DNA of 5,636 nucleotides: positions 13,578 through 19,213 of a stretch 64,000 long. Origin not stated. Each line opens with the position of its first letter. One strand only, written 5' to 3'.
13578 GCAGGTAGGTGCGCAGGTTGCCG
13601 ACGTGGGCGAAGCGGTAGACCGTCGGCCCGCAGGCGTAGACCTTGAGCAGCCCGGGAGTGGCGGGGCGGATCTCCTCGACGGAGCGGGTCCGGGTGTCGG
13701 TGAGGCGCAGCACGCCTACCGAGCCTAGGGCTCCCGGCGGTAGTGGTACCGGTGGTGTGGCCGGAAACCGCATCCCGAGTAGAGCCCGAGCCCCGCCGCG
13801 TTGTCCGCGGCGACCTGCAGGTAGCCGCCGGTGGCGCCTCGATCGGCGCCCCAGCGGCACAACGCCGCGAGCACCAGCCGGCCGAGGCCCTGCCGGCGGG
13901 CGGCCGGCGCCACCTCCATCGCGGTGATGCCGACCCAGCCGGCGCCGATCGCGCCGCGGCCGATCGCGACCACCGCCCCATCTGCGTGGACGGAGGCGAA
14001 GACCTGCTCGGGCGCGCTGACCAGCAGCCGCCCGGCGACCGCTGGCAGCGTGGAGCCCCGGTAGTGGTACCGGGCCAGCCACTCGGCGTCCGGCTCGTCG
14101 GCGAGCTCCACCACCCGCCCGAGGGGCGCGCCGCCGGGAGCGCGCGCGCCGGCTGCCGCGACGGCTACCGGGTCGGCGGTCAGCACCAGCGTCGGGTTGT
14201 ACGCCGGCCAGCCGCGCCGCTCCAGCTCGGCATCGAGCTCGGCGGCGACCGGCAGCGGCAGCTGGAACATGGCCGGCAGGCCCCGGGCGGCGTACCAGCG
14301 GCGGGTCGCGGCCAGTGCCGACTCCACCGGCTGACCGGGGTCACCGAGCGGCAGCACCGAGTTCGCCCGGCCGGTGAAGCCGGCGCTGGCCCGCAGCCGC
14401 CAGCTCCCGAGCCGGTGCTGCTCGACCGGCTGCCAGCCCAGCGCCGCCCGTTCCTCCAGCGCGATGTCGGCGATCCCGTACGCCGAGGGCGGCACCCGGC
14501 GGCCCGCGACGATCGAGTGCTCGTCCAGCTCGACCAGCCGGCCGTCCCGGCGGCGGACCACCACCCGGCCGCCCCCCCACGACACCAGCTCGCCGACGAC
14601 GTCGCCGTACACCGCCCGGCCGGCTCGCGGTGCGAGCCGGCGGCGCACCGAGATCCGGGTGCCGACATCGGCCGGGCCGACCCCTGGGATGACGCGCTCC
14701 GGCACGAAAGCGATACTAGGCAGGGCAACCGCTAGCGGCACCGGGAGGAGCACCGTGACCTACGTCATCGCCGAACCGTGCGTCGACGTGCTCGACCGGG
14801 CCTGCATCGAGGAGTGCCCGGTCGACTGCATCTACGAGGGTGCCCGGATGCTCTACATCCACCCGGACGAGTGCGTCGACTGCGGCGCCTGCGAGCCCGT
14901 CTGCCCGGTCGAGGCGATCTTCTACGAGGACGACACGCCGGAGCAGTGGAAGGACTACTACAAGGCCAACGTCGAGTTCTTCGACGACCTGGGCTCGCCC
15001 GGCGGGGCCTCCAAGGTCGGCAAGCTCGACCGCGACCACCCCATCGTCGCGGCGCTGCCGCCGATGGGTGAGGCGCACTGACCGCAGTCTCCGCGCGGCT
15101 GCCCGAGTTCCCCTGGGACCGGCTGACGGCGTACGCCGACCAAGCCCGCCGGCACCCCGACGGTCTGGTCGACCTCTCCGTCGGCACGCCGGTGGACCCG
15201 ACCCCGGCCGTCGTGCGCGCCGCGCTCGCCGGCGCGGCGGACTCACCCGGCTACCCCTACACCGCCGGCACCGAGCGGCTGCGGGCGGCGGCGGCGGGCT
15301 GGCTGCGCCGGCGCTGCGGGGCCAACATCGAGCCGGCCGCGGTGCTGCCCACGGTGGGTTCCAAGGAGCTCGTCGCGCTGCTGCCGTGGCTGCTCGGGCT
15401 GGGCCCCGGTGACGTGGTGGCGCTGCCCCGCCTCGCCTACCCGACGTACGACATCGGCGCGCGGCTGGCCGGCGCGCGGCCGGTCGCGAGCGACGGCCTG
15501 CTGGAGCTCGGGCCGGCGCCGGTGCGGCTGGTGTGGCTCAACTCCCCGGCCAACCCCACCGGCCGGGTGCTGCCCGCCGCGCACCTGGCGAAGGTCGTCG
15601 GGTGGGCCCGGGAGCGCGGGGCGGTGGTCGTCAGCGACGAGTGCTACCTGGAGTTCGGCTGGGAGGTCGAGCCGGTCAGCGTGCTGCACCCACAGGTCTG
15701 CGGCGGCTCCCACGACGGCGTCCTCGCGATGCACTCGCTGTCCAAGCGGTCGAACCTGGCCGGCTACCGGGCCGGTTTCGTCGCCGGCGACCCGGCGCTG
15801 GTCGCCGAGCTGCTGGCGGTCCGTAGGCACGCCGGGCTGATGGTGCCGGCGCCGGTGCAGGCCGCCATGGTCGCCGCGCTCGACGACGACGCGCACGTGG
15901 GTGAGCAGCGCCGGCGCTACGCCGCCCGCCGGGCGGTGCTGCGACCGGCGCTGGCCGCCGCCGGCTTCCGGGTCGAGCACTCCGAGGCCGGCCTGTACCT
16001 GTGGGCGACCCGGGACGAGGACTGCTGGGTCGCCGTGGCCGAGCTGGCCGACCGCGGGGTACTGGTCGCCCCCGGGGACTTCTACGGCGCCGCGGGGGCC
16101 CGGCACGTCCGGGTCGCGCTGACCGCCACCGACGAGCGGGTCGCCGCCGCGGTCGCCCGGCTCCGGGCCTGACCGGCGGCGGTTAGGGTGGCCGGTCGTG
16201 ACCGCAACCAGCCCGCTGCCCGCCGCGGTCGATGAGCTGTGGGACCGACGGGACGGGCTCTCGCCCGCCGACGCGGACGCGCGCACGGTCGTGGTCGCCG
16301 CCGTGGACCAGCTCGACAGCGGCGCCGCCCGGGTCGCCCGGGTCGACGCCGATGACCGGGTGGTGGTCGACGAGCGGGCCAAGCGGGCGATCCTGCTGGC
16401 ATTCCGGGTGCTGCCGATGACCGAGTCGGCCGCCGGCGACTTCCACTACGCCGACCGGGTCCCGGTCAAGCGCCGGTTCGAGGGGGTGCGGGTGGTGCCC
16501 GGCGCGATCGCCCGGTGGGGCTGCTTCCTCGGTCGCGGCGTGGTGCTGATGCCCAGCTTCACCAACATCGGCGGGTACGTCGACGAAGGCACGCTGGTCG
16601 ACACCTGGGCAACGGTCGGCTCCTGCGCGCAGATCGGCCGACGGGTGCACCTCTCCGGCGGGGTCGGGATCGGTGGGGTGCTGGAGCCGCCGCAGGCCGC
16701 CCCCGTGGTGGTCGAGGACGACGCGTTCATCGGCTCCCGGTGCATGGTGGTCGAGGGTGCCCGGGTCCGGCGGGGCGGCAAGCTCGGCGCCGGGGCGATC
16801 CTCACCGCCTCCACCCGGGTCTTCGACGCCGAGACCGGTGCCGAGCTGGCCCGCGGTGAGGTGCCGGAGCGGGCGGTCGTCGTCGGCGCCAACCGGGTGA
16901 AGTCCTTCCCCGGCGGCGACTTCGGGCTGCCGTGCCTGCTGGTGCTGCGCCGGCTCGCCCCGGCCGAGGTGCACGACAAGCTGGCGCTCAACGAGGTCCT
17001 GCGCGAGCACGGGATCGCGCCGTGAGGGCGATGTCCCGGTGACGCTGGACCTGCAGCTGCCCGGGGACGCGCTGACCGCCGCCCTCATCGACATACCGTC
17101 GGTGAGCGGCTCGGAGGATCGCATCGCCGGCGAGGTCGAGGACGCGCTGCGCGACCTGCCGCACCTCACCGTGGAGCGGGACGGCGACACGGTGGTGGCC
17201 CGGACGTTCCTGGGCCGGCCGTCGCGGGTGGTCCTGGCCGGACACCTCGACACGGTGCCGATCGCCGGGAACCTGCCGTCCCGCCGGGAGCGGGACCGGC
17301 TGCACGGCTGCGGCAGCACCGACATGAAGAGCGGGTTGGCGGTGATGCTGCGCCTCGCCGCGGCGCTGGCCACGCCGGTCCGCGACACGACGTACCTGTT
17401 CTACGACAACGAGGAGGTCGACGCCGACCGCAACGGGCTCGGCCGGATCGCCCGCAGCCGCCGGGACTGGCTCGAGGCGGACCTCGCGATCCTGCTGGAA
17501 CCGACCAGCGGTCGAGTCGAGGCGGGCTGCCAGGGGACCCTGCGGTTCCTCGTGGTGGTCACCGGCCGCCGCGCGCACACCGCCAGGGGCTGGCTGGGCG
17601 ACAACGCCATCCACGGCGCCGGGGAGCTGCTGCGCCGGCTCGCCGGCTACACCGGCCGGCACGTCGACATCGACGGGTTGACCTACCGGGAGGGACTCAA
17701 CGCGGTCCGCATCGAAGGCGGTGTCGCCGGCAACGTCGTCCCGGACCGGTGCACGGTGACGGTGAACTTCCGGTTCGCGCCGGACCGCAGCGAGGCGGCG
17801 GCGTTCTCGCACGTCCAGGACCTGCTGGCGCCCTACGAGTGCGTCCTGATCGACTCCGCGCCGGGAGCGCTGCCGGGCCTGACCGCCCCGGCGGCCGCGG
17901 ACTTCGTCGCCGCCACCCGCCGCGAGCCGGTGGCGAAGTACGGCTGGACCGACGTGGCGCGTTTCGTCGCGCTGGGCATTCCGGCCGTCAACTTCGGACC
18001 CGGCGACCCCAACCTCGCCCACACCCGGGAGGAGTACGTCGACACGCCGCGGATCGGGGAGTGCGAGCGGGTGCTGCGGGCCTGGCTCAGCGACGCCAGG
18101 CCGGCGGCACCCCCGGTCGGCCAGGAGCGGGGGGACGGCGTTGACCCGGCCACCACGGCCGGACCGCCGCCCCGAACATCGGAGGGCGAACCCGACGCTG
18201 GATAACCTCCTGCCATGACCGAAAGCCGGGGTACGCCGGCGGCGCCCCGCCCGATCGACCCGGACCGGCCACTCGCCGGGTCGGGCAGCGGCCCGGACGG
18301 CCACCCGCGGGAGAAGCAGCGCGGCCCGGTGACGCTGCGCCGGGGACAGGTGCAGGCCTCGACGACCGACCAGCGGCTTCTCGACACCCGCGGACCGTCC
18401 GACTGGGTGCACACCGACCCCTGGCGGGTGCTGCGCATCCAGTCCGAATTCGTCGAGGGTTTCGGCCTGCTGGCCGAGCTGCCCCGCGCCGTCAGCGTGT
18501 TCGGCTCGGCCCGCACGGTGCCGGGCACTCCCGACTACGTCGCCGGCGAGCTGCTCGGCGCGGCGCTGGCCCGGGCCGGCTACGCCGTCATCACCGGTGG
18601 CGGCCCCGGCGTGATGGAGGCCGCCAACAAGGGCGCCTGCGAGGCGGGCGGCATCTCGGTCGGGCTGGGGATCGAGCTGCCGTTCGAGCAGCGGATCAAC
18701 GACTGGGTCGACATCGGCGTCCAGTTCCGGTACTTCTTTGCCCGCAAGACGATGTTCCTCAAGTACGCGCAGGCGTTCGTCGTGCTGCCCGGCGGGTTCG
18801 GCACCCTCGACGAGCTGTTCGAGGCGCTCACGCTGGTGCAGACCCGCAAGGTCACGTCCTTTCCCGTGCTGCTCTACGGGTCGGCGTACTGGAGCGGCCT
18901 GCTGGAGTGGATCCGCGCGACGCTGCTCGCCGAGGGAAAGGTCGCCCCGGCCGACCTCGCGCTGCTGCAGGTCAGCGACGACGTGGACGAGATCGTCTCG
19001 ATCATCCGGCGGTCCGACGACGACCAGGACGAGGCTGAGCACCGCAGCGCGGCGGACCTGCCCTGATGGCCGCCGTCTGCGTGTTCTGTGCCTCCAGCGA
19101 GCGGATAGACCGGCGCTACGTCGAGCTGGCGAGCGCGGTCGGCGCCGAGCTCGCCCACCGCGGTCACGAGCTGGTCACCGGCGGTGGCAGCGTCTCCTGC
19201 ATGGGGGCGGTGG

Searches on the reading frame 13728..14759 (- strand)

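Call 91: search_protein_families(library=pfam, proteins=[window:13728-14759:-], max_evalue=0.000001)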
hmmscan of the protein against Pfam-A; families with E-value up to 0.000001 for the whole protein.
window:13728-14759:- (344 aa): 3 families
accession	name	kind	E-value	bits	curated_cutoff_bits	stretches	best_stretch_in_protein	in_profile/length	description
PF24553.2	Rv0428c_C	-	4e-41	141.6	27.2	1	100-340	6-223/224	Probable histone acetyltransferase Rv0428c C-terminal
PF00583.31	Acetyltransf_1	-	1.9e-11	44.7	20.7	1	249-332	31-116/116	Acetyltransferase (GNAT) family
PF24551.1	SH3_Rv0428c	-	2.9e-07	30.9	27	1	31-87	2-55/55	Probable histone acetyltransferase Rv0428c SH3 domain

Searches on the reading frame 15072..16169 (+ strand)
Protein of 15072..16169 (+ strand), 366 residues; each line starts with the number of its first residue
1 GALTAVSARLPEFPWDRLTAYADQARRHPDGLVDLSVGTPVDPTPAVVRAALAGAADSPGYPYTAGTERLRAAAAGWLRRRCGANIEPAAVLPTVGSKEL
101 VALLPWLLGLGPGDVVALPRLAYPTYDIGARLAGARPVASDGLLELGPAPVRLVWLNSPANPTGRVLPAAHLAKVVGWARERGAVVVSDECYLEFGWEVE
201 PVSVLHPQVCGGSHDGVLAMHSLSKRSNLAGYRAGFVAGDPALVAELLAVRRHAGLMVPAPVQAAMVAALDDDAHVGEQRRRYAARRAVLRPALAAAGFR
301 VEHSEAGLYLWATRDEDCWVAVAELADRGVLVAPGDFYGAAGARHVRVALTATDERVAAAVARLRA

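Call 91: search_protein_families(library=pfam, proteins=[window:15072-16169:+], max_evalue=0.000001)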
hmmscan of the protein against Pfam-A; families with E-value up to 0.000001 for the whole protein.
window:15072-16169:+ (366 aa): 1 family
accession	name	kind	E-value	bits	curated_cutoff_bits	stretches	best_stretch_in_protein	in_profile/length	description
PF00155.27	Aminotran_1_2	-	1.8e-48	166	19.7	1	32-364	3-361/361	Aminotransferase class I and II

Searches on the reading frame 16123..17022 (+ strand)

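Call 91: search_protein_families(library=pfam, proteins=[window:16123-17022:+], max_evalue=0.000001)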
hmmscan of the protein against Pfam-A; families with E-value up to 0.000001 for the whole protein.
window:16123-17022:+ (300 aa): 2 families
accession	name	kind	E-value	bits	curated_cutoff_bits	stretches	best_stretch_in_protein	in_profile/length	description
PF14805.11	THDPS_N_2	-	5.4e-16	59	25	1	32-96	2-67/67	Tetrahydrodipicolinate N-succinyltransferase N-terminal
PF00132.30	Hexapep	-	1e-08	35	27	0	155-185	6-36/36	Bacterial transferase hexapeptide (six repeats)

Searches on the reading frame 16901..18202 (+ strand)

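Call 92: search_protein_families(library=pfam, proteins=[window:16901-18202:+], max_evalue=0.000001)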
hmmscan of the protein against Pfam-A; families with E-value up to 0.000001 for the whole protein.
window:16901-18202:+ (434 aa): 3 families
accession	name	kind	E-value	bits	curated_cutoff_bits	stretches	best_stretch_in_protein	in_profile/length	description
PF01546.33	Peptidase_M20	-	3.6e-20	73.2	24.6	1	112-396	2-204/206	Peptidase family M20/M25/M40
PF07687.19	M20_dimer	-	2e-13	50.7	21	1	212-310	5-100/107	Peptidase dimerisation domain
PF04389.22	Peptidase_M28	-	1.8e-07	31.5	21.3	0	107-173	12-68/193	Peptidase family M28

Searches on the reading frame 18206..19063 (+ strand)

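Call 92: search_protein_families(library=pfam, proteins=[window:18206-19063:+], max_evalue=0.000001)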
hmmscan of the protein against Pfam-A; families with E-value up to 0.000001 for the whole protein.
window:18206-19063:+ (286 aa): 2 families
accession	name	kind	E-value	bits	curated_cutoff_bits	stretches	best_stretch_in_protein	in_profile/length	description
PF03641.19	Lysine_decarbox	-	2.2e-33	115.7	27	1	137-265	1-129/131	Possible lysine decarboxylase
PF18306.6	LDcluster4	-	1.5e-18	67.3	26.3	1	95-209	3-115/151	SLOG cluster4 family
